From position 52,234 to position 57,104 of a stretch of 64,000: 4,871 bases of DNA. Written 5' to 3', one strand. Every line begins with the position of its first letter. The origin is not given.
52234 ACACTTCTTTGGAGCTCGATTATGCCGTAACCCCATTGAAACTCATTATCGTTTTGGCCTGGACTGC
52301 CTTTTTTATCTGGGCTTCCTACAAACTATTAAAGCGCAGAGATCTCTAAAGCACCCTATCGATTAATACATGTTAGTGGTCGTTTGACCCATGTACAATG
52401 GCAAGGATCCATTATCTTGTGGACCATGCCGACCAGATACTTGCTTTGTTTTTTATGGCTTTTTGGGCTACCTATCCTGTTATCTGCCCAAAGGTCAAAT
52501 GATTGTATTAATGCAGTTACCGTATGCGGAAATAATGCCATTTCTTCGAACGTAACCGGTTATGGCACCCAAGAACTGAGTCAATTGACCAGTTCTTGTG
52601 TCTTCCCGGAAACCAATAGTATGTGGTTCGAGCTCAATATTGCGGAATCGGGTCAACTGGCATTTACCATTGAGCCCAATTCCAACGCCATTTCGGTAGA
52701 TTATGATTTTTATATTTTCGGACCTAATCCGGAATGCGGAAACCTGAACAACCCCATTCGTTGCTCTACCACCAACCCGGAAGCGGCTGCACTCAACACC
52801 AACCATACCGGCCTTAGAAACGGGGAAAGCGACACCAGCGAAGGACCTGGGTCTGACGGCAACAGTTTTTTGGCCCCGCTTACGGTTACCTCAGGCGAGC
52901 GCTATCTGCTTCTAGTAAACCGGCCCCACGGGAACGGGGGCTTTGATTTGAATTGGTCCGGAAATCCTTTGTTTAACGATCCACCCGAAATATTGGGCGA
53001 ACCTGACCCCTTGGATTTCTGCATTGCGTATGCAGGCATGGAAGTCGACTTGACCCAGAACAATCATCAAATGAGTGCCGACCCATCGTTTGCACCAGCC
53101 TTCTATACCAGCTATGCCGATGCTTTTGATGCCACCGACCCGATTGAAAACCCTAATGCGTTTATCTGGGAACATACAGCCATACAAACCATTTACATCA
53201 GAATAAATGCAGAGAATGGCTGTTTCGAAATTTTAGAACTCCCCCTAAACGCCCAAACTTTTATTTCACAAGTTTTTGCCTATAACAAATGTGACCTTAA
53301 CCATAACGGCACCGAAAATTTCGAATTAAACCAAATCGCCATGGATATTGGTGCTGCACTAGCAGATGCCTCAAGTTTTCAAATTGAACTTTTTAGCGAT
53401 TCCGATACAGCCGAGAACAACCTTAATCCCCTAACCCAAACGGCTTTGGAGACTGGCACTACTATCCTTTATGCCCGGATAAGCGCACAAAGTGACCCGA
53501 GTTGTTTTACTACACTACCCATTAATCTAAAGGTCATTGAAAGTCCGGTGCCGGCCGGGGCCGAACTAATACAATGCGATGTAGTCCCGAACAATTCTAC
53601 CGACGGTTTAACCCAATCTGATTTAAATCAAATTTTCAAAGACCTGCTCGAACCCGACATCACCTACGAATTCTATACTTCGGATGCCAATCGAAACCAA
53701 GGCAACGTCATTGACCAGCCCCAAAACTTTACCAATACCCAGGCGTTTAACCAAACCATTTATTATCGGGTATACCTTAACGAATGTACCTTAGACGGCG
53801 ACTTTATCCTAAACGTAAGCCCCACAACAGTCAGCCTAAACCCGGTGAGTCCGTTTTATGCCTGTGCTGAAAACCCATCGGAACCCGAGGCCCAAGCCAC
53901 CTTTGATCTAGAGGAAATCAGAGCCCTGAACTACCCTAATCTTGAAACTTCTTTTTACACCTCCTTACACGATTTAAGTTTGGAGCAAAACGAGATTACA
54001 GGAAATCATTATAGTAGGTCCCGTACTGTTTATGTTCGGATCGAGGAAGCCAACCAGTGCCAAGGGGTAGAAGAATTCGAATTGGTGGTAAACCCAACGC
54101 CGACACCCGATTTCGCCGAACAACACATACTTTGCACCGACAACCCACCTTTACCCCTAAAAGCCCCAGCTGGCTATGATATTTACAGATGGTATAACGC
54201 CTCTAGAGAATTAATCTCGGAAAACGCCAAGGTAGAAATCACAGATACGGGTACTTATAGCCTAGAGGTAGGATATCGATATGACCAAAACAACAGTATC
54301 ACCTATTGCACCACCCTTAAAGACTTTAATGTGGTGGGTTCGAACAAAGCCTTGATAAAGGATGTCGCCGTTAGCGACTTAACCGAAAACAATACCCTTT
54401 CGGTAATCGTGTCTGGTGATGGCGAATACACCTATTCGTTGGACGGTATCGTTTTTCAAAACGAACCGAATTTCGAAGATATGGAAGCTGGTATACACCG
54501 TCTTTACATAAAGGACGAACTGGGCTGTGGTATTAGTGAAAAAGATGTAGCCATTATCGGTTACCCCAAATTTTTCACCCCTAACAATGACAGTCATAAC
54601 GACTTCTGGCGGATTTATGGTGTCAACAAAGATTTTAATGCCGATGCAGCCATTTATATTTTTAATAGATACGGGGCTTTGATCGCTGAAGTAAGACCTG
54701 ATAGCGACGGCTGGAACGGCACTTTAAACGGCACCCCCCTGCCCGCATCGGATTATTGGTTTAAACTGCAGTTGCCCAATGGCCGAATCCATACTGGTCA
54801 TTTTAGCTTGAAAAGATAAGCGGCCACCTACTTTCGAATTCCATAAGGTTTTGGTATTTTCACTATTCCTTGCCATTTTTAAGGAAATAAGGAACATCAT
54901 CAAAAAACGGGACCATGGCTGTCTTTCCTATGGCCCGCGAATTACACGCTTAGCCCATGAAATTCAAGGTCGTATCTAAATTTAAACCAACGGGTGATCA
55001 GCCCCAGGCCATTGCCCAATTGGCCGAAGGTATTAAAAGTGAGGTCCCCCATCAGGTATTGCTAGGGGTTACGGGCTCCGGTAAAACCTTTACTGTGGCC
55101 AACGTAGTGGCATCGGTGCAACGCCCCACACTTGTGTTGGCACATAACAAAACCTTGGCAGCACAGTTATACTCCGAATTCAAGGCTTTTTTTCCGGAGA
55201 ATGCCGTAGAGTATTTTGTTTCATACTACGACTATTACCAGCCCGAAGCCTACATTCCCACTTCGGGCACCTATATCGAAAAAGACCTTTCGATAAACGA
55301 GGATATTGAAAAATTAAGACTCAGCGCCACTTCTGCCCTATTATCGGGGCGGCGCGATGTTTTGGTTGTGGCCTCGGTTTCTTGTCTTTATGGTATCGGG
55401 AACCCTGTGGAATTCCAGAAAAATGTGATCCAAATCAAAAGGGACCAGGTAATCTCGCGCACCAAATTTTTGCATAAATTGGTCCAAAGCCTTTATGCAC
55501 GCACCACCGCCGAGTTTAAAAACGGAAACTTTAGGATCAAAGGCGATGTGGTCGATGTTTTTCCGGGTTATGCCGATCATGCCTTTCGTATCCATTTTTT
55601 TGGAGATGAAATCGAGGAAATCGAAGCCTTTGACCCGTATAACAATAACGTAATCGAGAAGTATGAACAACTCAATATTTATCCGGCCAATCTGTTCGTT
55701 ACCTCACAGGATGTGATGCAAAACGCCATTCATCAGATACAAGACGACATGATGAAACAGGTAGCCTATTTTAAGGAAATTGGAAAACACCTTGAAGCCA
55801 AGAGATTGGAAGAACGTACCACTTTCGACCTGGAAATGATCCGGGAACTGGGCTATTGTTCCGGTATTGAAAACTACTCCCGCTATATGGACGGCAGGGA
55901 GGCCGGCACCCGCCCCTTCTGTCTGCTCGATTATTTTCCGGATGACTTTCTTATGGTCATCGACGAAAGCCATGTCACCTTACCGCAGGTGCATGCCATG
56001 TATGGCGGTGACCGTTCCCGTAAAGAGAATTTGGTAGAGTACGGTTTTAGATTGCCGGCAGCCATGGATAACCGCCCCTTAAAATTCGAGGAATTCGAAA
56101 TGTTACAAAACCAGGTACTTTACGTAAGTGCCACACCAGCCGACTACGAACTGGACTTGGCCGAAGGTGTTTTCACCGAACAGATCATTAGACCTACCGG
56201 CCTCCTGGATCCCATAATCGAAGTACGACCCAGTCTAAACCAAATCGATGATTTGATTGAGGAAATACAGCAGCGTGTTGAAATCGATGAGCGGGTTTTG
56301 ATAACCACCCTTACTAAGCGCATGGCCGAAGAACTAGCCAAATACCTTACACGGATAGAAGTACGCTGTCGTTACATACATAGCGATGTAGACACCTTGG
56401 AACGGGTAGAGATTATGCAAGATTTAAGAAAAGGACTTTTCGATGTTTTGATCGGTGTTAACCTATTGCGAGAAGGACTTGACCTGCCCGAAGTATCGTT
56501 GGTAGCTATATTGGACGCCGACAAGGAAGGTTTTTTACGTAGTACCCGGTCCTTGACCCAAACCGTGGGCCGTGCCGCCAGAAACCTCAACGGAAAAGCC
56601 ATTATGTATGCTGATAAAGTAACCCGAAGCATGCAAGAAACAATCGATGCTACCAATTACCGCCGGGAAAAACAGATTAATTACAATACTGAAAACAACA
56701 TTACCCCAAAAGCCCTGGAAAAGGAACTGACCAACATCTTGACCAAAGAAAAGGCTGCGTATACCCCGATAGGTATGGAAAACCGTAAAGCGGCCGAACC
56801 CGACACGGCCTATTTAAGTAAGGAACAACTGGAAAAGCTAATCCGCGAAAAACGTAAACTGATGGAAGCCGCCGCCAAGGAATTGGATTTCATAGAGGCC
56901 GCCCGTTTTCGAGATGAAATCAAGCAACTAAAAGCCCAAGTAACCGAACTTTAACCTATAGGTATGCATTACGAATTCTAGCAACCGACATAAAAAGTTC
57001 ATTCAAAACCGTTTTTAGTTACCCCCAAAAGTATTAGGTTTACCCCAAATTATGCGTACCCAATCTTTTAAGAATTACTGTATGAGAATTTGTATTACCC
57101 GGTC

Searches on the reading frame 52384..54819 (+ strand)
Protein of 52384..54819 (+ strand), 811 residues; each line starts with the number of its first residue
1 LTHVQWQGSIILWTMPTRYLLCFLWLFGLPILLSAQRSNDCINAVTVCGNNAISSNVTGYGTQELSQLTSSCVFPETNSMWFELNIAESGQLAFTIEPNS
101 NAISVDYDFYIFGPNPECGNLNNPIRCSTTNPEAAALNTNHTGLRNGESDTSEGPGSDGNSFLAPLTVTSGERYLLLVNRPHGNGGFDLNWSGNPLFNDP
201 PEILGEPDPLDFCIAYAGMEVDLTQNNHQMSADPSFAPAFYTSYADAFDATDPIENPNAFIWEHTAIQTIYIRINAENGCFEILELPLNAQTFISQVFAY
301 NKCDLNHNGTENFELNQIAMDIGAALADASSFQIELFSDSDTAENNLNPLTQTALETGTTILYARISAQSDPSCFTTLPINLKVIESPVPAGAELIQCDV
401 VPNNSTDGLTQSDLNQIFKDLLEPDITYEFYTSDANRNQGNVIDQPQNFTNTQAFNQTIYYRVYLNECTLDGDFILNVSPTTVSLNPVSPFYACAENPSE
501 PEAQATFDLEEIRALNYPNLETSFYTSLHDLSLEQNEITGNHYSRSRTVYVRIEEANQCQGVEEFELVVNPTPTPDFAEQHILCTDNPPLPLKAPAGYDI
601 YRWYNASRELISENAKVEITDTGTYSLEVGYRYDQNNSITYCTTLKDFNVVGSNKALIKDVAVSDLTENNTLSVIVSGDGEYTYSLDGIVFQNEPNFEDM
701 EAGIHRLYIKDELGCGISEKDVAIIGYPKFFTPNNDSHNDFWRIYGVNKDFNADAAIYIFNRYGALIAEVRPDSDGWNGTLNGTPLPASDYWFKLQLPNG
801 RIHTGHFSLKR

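Call 49: search_protein_families(library=pfam, proteins=[window:52384-54819:+], max_evalue=0.00001)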
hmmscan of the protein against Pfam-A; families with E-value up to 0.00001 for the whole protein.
window:52384-54819:+ (811 aa): 1 family
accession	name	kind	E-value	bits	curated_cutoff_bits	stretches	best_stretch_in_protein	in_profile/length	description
PF13585.12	CHU_C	-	1.3e-12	48.1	27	1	727-800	3-75/86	CHU_C Type IX secretion signal domain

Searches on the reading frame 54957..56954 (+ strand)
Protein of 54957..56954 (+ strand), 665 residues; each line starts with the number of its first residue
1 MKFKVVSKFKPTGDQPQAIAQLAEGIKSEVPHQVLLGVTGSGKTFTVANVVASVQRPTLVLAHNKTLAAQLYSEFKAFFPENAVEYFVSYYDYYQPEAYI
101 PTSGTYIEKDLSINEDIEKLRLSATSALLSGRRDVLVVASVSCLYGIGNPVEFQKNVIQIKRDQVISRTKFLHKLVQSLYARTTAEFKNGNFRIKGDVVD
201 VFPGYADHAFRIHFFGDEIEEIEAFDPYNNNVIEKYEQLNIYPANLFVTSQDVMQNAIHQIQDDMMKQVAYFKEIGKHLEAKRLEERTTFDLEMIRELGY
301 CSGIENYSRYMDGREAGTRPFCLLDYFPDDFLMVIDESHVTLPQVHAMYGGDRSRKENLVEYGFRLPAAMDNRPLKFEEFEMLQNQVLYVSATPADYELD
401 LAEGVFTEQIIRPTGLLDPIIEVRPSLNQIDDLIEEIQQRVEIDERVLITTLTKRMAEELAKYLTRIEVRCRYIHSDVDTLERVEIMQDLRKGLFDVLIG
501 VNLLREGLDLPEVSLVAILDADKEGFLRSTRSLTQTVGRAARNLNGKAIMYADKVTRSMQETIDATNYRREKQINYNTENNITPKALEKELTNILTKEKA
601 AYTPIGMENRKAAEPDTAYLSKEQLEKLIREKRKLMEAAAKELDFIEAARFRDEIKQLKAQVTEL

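Call 49: search_protein_families(library=pfam, proteins=[window:54957-56954:+], max_evalue=0.00001)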
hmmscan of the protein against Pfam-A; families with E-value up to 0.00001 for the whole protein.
window:54957-56954:+ (665 aa): 5 families
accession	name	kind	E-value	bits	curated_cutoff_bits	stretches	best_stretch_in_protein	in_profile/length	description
PF17757.6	UvrB_inter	-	1e-30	106.1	22.9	1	158-247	1-91/91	UvrB interaction domain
PF00271.37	Helicase_C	-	1.8e-20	73.7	23.5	1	430-543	3-109/110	Helicase conserved C-terminal domain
PF12344.14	UvrB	-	4.1e-18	65.4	27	1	550-591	1-42/43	Ultra-violet resistance protein B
PF04851.21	ResIII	-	1.2e-11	45.2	22.5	1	9-83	2-81/164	Type III restriction enzyme, res subunit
PF02151.25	UVR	-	1.7e-06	28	21.5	1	626-661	1-36/36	UvrB/uvrC motif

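Call 58: find_homologous_proteins(query=window:54957-56951:+, max_evalue=1e-50)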
Query window:54957-56951:+ (665 aa): 8000 proteins with E <= 1e-50 among 8000 candidates; the best 120 are listed.
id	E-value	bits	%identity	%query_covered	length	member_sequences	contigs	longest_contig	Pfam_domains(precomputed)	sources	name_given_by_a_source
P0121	0.0e+0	1472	100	100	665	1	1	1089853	PF02151.26,PF17757.7,PF00271.38,PF27431.1,PF04851.22,PF12344.15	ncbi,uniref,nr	ncbi:excinuclease ABC subunit UvrB [Sediminicola luteus]|uniref:UvrABC system protein B n=1 Tax=Sedi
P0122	0.0e+0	1270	85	99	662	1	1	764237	PF02151.26,PF17757.7,PF00271.38,PF27431.1,PF04851.22,PF12344.15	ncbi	-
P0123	0.0e+0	1268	85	99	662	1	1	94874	PF02151.26,PF17757.7,PF00271.38,PF27431.1,PF04851.22,PF12344.15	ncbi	-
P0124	0.0e+0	1267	85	99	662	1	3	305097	PF02151.26,PF17757.7,PF00271.38,PF27431.1,PF04851.22,PF12344.15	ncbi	-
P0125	0.0e+0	1261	84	99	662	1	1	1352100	PF00270.36,PF02151.26,PF17757.7,PF00271.38,PF27431.1,PF04851.22,PF12344.15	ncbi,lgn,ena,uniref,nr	ncbi:excinuclease ABC subunit UvrB [uncultured Maribacter sp.]|uniref:excinuclease ABC subunit UvrB 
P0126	0.0e+0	1261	84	99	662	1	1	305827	PF00270.36,PF02151.26,PF17757.7,PF00271.38,PF27431.1,PF04851.22,PF12344.15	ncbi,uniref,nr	ncbi:excinuclease ABC subunit UvrB [uncultured Maribacter sp.]|uniref:excinuclease ABC subunit UvrB 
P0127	0.0e+0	1260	84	99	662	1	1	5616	PF00270.36,PF02151.26,PF17757.7,PF00271.38,PF27431.1,PF04851.22,PF12344.15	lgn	-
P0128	0.0e+0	1260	84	99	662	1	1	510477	PF00270.36,PF02151.26,PF17757.7,PF00271.38,PF27431.1,PF04851.22,PF12344.15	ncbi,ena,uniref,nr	ncbi:excinuclease ABC subunit UvrB [uncultured Maribacter sp.]|uniref:excinuclease ABC subunit UvrB 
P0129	0.0e+0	1259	84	99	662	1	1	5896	PF00270.36,PF02151.26,PF17757.7,PF00271.38,PF27431.1,PF04851.22,PF12344.15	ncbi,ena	-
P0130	0.0e+0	1259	84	99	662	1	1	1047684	PF02151.26,PF17757.7,PF00271.38,PF27431.1,PF04851.22,PF12344.15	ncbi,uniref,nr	ncbi:excinuclease ABC subunit UvrB [uncultured Maribacter sp.]|uniref:excinuclease ABC subunit UvrB 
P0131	0.0e+0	1258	84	99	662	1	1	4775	PF00270.36,PF02151.26,PF17757.7,PF00271.38,PF27431.1,PF04851.22,PF12344.15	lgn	-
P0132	0.0e+0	1257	84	100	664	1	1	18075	PF00270.36,PF02151.26,PF17757.7,PF00271.38,PF27431.1,PF04851.22,PF12344.15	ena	-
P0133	0.0e+0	1257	85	99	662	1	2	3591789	PF00270.36,PF02151.26,PF17757.7,PF00271.38,PF27431.1,PF04851.22,PF12344.15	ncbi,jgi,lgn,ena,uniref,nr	ncbi:excinuclease ABC subunit UvrB [Allomuricauda sp. XS_ASV26]|uniref:UvrABC system protein B n=1 T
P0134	0.0e+0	1257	84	99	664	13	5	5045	PF00270.36,PF02151.26,PF17757.7,PF00271.38,PF27431.1,PF04851.22,PF12344.15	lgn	-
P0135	0.0e+0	1257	84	99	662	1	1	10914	PF00270.36,PF02151.26,PF17757.7,PF00271.38,PF27431.1,PF04851.22,PF12344.15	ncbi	-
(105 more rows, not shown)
